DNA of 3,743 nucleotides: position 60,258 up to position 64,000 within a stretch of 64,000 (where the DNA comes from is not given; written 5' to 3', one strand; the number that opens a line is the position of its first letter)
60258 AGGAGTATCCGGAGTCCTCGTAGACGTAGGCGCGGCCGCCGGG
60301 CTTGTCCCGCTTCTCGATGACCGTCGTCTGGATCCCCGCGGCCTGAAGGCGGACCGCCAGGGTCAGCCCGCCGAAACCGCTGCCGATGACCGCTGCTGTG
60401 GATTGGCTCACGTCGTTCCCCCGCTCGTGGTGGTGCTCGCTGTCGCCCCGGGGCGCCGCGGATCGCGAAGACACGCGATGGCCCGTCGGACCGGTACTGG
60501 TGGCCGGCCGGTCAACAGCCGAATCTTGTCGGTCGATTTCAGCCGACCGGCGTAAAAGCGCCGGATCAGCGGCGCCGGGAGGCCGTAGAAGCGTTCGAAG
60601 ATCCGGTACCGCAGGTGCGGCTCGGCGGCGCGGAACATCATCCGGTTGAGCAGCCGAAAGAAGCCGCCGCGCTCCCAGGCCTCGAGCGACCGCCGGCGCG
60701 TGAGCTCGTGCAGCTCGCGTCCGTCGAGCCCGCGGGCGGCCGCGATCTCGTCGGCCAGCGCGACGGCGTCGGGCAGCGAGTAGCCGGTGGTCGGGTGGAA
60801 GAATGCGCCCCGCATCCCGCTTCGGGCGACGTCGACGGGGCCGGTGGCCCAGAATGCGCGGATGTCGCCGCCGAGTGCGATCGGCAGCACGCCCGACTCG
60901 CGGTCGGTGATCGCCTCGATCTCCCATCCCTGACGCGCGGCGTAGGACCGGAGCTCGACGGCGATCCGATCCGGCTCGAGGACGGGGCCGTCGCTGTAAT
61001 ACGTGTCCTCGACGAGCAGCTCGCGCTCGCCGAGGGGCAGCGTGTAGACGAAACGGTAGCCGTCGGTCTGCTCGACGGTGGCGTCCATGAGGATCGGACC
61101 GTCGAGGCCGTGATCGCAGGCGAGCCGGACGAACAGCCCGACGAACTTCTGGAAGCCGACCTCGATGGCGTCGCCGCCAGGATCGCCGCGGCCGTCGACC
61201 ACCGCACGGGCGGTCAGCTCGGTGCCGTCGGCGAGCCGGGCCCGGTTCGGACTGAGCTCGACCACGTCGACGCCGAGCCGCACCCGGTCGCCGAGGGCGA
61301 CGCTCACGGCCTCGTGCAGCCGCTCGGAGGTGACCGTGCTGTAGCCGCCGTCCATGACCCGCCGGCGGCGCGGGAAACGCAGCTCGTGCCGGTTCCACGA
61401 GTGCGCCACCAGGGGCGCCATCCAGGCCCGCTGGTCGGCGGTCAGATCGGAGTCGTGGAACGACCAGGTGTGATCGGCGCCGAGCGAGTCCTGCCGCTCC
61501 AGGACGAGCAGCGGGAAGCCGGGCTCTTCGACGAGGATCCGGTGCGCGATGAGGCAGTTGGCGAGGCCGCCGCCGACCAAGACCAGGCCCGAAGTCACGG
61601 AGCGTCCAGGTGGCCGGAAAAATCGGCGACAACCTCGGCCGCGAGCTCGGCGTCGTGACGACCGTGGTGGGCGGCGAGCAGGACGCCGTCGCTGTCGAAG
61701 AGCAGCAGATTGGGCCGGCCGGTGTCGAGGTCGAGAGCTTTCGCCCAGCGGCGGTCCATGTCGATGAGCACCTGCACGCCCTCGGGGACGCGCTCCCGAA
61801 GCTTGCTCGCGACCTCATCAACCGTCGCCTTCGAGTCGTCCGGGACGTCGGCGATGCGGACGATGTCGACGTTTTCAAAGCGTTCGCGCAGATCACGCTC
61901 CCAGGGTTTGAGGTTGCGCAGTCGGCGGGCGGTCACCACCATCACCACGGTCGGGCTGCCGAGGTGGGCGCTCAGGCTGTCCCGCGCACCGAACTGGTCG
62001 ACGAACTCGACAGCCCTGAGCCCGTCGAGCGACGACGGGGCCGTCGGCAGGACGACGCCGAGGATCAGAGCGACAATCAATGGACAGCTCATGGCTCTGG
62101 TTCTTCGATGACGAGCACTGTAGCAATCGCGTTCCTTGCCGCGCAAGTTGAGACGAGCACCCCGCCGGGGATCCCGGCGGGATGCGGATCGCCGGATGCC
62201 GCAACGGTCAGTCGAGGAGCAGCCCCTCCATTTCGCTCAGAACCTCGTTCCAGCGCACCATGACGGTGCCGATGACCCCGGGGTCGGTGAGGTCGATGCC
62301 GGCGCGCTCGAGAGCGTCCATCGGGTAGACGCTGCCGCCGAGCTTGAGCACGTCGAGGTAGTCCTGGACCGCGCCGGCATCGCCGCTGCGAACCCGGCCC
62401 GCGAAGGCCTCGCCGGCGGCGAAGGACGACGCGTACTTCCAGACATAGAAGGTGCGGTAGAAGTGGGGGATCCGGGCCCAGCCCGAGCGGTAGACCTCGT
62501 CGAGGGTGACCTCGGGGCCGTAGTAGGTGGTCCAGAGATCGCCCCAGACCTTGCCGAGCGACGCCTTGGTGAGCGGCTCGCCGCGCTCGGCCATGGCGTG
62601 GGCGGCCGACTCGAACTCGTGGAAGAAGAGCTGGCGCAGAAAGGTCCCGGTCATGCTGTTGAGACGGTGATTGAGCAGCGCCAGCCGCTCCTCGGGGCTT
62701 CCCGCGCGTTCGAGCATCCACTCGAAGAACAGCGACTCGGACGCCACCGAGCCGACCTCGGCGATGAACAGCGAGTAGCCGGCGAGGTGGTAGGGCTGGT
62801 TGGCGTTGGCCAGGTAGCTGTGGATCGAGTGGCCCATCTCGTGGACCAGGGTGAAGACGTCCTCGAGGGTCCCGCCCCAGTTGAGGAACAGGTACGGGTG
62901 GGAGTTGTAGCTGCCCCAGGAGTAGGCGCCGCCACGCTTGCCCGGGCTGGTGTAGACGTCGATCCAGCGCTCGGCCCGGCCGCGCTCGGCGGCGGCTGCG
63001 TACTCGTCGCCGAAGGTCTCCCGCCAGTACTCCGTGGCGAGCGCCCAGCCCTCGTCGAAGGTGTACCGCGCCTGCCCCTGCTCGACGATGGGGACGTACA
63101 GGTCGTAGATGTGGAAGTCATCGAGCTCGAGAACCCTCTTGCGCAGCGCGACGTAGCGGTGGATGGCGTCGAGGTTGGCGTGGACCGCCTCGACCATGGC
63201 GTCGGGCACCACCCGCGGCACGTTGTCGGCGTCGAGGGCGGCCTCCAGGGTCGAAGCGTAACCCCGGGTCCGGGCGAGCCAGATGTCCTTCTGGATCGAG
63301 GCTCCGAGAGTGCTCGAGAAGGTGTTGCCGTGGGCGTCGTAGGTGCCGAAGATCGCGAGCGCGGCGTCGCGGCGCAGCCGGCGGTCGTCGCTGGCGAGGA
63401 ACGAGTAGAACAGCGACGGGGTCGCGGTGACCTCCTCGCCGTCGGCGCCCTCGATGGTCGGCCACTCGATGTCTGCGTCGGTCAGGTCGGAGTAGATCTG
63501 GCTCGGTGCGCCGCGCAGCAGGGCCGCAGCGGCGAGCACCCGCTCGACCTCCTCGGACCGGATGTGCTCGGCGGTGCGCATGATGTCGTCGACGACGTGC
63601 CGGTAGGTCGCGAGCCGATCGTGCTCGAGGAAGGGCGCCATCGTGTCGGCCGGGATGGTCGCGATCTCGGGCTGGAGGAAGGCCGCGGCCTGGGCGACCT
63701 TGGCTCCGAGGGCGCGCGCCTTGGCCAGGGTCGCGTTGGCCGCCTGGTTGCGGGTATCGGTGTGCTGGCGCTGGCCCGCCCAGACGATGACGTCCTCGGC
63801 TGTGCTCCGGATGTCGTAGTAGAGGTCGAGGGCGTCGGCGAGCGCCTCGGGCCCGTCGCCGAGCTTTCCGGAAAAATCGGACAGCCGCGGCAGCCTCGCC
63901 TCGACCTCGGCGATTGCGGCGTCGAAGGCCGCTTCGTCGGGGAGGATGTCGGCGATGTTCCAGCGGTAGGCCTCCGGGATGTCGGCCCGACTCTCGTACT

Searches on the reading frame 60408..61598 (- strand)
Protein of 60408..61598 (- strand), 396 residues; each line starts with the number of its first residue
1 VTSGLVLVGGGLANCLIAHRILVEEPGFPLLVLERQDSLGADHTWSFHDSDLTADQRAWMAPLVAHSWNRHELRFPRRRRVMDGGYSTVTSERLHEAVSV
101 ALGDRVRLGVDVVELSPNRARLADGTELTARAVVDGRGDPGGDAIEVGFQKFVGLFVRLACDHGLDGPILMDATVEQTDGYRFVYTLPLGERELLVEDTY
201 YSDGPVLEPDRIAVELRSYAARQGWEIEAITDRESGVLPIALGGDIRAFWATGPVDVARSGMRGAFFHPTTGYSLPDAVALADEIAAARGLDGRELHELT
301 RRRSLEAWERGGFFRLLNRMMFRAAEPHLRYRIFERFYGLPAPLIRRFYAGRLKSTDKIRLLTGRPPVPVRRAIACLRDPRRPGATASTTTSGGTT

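Call 11: search_protein_families(library=pfam, proteins=[window:60408-61598:-], max_evalue=0.001)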
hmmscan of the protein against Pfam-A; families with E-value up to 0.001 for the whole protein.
window:60408-61598:- (396 aa): 1 family
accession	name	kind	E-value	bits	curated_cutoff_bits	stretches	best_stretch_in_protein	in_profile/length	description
PF05834.18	Lycopene_cycl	-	7.3e-91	305.5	23.4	1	5-373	2-378/380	Lycopene cyclase protein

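Call 40: search_protein_families(library=ncbifam, proteins=[window:60408-61598:-], max_evalue=0.00001)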
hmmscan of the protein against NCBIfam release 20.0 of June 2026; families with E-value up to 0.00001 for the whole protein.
window:60408-61598:- (396 aa): 2 families
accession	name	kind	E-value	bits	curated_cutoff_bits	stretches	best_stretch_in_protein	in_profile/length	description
TIGR01789.1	lycopene_cycl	equivalog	6e-135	450.1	215.2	1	5-374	2-370/370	lycopene beta-cyclase CrtY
TIGR01790.1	carotene-cycl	subfamily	4.6e-88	296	209.5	1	5-374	2-387/387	lycopene cyclase family protein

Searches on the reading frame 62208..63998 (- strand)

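Call 11: search_protein_families(library=pfam, proteins=[window:62208-63998:-], max_evalue=0.001)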
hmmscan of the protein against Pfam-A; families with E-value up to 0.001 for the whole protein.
window:62208-63998:- (596 aa): 2 families
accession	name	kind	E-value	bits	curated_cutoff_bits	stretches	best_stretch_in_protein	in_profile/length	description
PF01432.26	Peptidase_M3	-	3.5e-61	208.4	27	1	201-573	3-448/457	Peptidase family M3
PF08439.15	Peptidase_M3_N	-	1.6e-17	63.9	25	1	111-178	1-69/70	Oligopeptidase F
